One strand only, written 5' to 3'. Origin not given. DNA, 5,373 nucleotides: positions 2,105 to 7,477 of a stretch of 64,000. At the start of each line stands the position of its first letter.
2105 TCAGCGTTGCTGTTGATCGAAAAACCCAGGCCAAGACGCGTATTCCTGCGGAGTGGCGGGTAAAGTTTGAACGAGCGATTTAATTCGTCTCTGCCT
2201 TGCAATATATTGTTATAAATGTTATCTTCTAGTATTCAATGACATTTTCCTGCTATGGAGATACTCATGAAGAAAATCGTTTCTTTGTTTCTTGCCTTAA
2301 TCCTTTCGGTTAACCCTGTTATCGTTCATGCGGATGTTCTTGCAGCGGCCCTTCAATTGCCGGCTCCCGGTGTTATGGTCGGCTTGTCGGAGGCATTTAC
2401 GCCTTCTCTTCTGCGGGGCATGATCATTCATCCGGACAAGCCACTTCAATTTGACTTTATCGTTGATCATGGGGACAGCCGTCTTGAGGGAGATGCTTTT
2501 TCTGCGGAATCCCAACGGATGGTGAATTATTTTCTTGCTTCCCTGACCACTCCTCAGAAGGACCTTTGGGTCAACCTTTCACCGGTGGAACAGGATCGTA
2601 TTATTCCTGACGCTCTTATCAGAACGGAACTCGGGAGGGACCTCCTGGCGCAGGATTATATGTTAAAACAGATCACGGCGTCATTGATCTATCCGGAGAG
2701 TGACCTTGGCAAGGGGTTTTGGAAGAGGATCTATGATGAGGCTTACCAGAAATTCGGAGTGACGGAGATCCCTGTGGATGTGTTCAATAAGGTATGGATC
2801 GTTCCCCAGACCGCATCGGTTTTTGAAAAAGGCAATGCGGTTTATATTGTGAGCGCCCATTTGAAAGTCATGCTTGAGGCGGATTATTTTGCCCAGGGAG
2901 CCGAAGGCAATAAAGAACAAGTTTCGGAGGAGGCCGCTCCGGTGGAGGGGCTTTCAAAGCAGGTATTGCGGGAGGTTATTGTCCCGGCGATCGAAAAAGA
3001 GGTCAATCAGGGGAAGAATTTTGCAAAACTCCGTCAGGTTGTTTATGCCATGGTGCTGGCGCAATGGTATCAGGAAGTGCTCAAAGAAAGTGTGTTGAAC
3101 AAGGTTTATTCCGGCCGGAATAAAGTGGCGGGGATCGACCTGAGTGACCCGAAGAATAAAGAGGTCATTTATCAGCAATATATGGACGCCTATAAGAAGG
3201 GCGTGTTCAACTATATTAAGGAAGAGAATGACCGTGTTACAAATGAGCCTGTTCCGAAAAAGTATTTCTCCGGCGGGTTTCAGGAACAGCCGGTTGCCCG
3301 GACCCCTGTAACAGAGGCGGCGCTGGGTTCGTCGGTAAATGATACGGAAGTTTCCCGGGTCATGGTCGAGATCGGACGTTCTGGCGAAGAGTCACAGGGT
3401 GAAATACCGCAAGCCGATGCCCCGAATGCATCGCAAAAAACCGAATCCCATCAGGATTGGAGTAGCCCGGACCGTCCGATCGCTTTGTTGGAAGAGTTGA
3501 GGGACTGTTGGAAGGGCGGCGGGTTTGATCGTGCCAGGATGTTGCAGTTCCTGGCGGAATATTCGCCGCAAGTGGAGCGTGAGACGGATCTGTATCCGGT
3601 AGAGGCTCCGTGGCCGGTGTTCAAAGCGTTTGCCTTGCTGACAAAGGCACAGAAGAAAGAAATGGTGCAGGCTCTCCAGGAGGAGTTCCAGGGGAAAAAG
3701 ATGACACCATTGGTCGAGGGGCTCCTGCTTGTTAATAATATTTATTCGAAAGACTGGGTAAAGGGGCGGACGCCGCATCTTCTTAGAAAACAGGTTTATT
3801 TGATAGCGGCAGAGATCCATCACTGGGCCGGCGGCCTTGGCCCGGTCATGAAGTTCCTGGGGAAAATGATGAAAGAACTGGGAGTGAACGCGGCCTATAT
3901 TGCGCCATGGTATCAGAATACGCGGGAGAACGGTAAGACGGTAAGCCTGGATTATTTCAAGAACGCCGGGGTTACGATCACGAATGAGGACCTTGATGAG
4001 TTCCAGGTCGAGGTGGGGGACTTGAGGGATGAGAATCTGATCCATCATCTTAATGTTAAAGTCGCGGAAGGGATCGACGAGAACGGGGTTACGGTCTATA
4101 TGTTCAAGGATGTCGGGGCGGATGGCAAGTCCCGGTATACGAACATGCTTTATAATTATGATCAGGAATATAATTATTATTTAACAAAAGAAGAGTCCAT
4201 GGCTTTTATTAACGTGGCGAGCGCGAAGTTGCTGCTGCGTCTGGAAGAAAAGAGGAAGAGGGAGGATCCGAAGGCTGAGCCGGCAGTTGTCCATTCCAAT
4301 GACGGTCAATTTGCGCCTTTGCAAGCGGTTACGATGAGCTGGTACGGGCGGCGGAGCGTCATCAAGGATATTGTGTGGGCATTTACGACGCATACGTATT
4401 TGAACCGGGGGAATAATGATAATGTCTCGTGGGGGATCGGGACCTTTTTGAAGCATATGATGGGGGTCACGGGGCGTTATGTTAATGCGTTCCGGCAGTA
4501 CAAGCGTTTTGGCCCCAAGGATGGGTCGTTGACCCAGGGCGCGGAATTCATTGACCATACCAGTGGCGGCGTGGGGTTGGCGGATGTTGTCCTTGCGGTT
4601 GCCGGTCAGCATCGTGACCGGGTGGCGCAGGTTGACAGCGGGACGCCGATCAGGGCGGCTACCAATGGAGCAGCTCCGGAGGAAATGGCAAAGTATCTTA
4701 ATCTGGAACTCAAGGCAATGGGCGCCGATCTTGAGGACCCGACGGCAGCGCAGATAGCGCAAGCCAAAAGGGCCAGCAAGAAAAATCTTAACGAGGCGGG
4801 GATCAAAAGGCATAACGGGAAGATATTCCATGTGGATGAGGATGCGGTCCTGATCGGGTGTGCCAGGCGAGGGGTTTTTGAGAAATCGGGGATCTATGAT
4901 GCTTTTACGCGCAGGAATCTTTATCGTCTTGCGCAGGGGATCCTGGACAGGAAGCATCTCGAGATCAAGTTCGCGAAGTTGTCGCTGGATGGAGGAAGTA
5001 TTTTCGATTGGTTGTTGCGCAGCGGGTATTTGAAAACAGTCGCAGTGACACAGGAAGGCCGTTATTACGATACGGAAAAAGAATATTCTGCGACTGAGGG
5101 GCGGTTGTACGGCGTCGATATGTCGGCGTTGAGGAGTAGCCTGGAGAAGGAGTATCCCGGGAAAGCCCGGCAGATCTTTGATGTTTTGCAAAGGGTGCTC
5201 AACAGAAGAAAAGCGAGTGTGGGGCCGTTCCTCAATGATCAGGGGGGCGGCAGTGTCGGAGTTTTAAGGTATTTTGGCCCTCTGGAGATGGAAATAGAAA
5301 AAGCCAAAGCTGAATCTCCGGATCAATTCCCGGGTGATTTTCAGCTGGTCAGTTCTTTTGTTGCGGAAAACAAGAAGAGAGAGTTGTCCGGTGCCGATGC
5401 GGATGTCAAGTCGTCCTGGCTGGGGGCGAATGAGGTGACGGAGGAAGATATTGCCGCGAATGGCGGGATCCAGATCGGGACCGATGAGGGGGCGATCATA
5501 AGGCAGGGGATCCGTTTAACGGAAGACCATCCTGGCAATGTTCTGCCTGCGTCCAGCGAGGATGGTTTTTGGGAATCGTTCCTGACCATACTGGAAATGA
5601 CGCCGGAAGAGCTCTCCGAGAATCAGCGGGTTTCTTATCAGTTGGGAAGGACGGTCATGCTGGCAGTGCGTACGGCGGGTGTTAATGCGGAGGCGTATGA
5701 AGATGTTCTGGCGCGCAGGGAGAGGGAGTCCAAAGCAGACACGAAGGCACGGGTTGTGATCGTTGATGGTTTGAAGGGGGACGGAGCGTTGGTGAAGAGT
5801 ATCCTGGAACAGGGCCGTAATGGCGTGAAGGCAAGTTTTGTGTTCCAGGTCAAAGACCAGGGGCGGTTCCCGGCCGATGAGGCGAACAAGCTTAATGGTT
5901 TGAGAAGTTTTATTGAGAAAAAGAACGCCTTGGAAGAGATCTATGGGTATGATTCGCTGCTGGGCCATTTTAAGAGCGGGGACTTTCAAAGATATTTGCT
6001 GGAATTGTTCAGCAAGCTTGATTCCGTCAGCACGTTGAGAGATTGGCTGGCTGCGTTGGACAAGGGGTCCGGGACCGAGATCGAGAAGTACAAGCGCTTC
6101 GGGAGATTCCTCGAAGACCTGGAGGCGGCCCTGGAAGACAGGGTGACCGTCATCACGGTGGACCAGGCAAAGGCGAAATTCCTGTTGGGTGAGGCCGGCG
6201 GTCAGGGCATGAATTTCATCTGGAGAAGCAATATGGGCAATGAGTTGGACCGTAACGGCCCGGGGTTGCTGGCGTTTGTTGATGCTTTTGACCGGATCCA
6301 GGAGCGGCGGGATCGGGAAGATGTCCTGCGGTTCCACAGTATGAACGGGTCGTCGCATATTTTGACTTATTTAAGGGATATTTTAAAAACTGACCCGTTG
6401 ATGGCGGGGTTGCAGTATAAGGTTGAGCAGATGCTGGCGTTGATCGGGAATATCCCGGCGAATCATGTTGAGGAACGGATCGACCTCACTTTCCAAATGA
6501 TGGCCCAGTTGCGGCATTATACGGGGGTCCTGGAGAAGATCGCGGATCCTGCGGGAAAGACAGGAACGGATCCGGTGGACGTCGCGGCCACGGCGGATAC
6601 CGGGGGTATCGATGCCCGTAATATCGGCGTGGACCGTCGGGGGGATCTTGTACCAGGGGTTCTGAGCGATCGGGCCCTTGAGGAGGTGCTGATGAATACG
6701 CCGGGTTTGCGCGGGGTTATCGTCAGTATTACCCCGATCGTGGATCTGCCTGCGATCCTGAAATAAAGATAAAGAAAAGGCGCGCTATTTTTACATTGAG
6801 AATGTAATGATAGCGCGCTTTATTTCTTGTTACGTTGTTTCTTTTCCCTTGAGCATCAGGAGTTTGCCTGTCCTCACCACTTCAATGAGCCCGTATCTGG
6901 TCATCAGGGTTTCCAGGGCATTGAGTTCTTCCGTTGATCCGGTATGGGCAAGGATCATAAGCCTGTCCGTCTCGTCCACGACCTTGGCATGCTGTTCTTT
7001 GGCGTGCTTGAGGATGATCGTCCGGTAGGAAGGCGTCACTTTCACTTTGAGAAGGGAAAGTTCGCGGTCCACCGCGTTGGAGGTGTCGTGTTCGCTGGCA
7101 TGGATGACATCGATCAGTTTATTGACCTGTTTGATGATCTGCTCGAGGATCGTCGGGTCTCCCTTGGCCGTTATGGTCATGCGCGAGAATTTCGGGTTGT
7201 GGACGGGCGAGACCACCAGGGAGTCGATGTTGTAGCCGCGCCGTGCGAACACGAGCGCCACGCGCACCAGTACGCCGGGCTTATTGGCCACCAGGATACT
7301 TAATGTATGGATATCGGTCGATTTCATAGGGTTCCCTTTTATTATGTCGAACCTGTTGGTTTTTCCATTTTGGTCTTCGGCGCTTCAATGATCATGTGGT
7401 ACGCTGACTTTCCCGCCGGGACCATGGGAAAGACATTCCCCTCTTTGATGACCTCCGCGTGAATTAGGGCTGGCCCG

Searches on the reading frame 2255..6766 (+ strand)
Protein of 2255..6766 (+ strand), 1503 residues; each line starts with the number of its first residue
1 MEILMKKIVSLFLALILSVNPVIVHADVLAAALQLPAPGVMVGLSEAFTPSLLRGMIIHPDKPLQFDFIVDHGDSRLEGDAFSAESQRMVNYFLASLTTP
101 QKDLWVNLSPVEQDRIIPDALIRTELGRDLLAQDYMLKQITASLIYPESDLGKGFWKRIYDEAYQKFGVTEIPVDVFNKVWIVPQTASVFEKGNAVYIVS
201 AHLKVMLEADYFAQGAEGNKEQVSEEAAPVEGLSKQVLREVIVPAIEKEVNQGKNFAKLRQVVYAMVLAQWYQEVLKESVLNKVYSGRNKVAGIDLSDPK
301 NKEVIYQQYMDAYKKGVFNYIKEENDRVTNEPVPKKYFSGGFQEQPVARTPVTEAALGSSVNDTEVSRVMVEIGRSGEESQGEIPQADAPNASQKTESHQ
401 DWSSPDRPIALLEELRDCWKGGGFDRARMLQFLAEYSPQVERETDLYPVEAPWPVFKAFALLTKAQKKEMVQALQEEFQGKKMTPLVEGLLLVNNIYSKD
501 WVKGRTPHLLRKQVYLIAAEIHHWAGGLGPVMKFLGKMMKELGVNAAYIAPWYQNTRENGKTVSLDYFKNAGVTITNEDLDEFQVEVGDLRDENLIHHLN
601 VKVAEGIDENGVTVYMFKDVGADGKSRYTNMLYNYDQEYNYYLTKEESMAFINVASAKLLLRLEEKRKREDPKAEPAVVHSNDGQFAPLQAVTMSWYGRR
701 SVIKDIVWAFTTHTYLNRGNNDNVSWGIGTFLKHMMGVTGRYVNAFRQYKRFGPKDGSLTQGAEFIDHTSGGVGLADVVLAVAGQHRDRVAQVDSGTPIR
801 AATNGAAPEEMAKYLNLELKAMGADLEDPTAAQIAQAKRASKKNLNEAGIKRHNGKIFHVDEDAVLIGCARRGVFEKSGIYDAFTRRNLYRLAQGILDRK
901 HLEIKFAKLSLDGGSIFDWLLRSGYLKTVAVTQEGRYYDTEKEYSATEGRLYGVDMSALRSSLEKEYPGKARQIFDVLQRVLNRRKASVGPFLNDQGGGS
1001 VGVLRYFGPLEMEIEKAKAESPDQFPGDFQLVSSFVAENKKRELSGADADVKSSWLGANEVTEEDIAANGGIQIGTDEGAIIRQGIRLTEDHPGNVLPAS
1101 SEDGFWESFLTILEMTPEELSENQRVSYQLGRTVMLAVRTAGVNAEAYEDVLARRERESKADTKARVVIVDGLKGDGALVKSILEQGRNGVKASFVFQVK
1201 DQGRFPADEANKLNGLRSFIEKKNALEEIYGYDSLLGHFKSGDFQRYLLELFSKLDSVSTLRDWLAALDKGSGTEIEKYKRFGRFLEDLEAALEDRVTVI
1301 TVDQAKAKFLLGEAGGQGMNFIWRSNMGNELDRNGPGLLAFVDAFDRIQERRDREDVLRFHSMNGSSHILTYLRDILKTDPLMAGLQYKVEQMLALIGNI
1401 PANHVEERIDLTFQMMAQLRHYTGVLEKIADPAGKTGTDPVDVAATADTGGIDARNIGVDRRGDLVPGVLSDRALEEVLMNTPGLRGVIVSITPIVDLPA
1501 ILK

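Call 64: search_protein_families(library=pfam, proteins=[window:2255-6766:+], max_evalue=0.00001)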
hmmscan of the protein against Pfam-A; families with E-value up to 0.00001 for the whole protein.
window:2255-6766:+ (1503 aa): 1 family
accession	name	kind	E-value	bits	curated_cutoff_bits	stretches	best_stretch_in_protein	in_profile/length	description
PF08323.17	Glyco_transf_5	-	6.9e-13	49.3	22.7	1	514-722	2-175/239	Starch synthase catalytic domain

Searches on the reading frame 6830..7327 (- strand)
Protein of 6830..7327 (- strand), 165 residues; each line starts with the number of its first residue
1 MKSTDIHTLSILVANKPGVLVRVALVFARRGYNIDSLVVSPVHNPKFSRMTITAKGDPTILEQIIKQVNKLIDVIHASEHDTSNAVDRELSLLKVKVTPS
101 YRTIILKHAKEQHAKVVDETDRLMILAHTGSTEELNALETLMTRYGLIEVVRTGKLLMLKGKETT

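Call 72: search_protein_families(library=pfam, proteins=[window:6830-7327:-], max_evalue=0.00001)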
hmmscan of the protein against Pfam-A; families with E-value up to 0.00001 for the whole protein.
window:6830-7327:- (165 aa): 4 families
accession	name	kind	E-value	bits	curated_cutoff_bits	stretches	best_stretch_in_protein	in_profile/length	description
PF22629.2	ACT_AHAS_ss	-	5.3e-24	84.6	27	1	9-75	1-66/67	AHAS small subunit-like ACT domain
PF10369.15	ALS_ss_C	-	6.8e-17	61.7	23.2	1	88-160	1-73/74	Small subunit of acetolactate synthase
PF13710.12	ACT_5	-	3.4e-15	56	27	1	16-76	2-61/62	ACT domain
PF01842.31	ACT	-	3.1e-14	52.9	27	1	7-72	1-65/66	ACT domain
